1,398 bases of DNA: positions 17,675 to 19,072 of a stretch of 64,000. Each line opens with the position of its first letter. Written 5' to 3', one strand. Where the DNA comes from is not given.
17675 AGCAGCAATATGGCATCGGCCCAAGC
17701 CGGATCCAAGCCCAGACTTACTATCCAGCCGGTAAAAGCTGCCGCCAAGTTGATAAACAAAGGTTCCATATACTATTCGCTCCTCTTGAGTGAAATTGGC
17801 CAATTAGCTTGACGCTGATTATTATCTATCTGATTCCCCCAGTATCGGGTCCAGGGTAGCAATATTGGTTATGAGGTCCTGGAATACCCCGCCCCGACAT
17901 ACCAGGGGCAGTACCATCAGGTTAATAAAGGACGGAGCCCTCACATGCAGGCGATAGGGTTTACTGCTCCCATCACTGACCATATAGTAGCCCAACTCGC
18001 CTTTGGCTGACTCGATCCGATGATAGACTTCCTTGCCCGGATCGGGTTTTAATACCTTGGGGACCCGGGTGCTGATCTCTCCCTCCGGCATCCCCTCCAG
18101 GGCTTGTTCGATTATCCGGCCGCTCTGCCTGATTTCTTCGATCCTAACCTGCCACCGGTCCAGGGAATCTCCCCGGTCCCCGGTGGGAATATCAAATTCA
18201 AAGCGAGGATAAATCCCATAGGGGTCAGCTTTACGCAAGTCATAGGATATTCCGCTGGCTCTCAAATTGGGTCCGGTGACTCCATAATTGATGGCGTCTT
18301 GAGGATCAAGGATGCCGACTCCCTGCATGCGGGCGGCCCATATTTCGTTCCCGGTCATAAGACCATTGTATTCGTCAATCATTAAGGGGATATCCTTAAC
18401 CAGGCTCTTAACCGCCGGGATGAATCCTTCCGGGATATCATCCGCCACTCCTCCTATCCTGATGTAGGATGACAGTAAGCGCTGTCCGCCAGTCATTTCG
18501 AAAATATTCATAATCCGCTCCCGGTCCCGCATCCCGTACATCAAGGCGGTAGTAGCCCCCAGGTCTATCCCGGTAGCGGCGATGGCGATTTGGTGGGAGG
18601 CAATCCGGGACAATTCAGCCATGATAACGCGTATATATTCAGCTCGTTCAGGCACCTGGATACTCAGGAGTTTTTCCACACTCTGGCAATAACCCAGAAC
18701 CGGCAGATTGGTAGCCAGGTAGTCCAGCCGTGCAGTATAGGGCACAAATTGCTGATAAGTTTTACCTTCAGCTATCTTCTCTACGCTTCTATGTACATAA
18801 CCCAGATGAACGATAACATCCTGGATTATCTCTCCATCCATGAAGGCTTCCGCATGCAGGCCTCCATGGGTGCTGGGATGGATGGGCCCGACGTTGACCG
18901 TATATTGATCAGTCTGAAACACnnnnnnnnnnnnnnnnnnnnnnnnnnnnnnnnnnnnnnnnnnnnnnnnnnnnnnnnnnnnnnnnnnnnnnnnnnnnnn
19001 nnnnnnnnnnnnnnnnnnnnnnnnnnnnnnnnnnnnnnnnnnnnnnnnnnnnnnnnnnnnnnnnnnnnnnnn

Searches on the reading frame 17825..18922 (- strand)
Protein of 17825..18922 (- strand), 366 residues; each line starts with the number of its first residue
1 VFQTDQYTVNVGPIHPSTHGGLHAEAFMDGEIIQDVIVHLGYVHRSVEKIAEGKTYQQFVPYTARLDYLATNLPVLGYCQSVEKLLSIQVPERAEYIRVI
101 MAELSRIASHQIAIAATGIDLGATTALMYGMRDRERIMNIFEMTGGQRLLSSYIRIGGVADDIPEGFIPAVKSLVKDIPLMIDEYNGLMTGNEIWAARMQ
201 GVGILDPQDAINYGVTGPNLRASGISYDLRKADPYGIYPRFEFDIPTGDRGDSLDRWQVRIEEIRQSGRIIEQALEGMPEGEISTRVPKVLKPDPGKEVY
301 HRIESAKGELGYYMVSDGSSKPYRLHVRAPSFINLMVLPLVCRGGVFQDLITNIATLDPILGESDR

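Call 19: list_cluster_members(proteins=[window:17825-18922:-, window:16732-17769:-, window:11797-13302:-, window:20551-21831:+, window:32119-33828:+, window:35490-37043:+, window:26470-27777:+])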
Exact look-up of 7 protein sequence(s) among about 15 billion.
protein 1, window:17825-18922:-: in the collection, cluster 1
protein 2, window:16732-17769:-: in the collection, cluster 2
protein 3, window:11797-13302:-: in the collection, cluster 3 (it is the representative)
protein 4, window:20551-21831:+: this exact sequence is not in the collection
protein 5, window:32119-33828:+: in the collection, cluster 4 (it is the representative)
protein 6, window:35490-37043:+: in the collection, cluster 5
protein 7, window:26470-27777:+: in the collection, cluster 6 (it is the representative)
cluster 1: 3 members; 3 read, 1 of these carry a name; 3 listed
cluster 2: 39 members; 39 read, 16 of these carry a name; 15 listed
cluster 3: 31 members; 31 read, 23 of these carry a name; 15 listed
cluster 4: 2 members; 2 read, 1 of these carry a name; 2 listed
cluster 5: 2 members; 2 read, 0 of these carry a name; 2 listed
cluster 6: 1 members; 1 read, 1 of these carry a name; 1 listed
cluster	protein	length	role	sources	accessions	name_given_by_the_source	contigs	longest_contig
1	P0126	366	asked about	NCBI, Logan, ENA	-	-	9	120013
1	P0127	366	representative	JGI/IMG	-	-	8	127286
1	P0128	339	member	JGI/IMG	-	NADH-quinone oxidoreductase subunit D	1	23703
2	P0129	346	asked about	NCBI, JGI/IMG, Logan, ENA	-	NADH-quinone oxidoreductase subunit H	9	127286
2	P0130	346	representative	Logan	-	-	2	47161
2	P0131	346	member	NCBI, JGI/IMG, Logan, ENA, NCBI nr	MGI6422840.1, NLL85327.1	MAG: NADH-quinone oxidoreductase subunit NuoH [Syntrophomonadaceae bacterium] | NADH-quinone oxidoreductase subunit H | NADH-quinone oxidoreductase subunit NuoH [Syntrophomonadaceae bacterium]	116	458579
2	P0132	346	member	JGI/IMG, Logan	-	NADH-quinone oxidoreductase subunit H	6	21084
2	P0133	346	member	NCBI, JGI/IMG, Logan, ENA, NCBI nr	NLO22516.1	MAG: NADH-quinone oxidoreductase subunit NuoH [Syntrophomonadaceae bacterium] | NADH-quinone oxidoreductase subunit H | NADH-quinone oxidoreductase subunit NuoH [Syntrophomonadaceae bacterium]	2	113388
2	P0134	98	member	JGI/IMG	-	NADH-quinone oxidoreductase subunit H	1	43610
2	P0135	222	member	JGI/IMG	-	NADH-quinone oxidoreductase subunit H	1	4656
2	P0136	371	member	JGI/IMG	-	NADH-quinone oxidoreductase subunit H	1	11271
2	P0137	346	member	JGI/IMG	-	NADH-quinone oxidoreductase subunit H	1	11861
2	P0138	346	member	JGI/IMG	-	NADH-quinone oxidoreductase subunit H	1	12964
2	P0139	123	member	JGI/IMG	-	NADH-quinone oxidoreductase subunit H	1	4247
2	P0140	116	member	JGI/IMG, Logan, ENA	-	NADH-quinone oxidoreductase subunit H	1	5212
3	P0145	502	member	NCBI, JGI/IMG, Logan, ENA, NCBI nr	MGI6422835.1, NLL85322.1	MAG: complex I subunit 4 family protein [Syntrophomonadaceae bacterium] | NADH-quinone oxidoreductase subunit M | NADH-quinone oxidoreductase subunit M [Syntrophomonadaceae bacterium]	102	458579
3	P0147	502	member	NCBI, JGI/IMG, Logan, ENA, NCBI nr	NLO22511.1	MAG: NADH-quinone oxidoreductase subunit M [Syntrophomonadaceae bacterium] | NADH-quinone oxidoreductase subunit M | NADH-quinone oxidoreductase subunit M [Syntrophomonadaceae bacterium]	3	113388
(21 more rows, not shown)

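Call 20: find_encoding_contigs(protein=P0145, flank=10000, max_places=4)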
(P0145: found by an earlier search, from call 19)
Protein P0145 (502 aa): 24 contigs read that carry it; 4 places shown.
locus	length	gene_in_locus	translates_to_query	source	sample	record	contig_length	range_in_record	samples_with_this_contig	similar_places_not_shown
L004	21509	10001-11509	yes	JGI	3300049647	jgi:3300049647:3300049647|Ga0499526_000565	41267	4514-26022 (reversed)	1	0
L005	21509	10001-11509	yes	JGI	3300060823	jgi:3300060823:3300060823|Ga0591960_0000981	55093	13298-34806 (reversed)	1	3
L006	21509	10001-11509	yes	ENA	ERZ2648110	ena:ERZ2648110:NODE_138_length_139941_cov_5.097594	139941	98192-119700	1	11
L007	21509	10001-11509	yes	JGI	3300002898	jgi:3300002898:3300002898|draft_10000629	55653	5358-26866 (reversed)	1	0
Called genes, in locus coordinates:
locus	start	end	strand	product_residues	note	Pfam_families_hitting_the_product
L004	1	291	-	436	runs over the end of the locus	PF06808:DctM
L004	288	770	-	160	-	PF04290:DctQ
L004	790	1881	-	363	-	PF03480:DctP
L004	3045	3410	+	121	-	PF00507:Oxidored_q4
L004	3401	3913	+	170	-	PF01058:Oxidored_q6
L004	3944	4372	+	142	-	PF00329:Complex1_30kDa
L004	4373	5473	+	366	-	PF00346:Complex1_49kDa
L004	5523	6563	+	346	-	PF00146:NADHdh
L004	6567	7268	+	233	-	PF00037:Fer4 (weak), PF12797:Fer4_2 (faint), PF13183:Fer4_8 (faint), PF13237:Fer4_10 (weak), PF14697:Fer4_21 (weak), PF12838:Fer4_7, PF13187:Fer4_9 (weak), PF13484:Fer4_16 (faint)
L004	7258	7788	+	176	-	PF00499:Oxidored_q3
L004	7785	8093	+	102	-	PF00420:Oxidored_q2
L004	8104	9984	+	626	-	PF00662:Proton_antipo_N, PF00361:Proton_antipo_M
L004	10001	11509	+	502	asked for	PF00361:Proton_antipo_M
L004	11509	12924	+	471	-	PF00361:Proton_antipo_M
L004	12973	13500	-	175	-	PF10899:AbiGi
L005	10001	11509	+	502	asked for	PF00361:Proton_antipo_M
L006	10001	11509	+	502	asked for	PF00361:Proton_antipo_M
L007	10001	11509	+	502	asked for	PF00361:Proton_antipo_M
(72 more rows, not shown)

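Call 21: find_encoding_contigs(protein=P0147, flank=10000, max_places=4)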
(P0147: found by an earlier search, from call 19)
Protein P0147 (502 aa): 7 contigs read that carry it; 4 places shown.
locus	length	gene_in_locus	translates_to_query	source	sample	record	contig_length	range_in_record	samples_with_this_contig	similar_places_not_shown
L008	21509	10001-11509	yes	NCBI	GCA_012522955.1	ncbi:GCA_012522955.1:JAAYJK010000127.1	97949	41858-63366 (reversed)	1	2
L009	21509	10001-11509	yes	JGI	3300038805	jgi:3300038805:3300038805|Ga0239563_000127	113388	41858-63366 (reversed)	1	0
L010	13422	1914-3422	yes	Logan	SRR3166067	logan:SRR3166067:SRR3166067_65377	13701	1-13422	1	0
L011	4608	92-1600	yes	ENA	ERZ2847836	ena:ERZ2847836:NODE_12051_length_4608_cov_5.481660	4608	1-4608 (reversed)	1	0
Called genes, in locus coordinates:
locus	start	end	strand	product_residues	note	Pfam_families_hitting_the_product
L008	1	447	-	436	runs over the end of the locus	PF06808:DctM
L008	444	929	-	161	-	PF04290:DctQ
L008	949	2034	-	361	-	PF03480:DctP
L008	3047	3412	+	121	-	PF00507:Oxidored_q4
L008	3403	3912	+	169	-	PF01058:Oxidored_q6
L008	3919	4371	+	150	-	PF00329:Complex1_30kDa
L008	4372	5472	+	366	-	PF00346:Complex1_49kDa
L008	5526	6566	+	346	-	PF00146:NADHdh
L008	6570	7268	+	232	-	PF00037:Fer4 (weak), PF12797:Fer4_2 (faint), PF13183:Fer4_8 (weak), PF13237:Fer4_10 (weak), PF14697:Fer4_21 (weak), PF12838:Fer4_7, PF13187:Fer4_9 (weak), PF13484:Fer4_16 (faint)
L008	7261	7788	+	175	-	PF00499:Oxidored_q3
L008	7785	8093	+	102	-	PF00420:Oxidored_q2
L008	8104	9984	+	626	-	PF00662:Proton_antipo_N, PF00361:Proton_antipo_M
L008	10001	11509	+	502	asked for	PF00361:Proton_antipo_M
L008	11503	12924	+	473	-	PF00361:Proton_antipo_M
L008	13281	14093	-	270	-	PF10899:AbiGi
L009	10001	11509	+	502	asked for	PF00361:Proton_antipo_M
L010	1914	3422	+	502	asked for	PF00361:Proton_antipo_M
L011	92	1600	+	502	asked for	PF00361:Proton_antipo_M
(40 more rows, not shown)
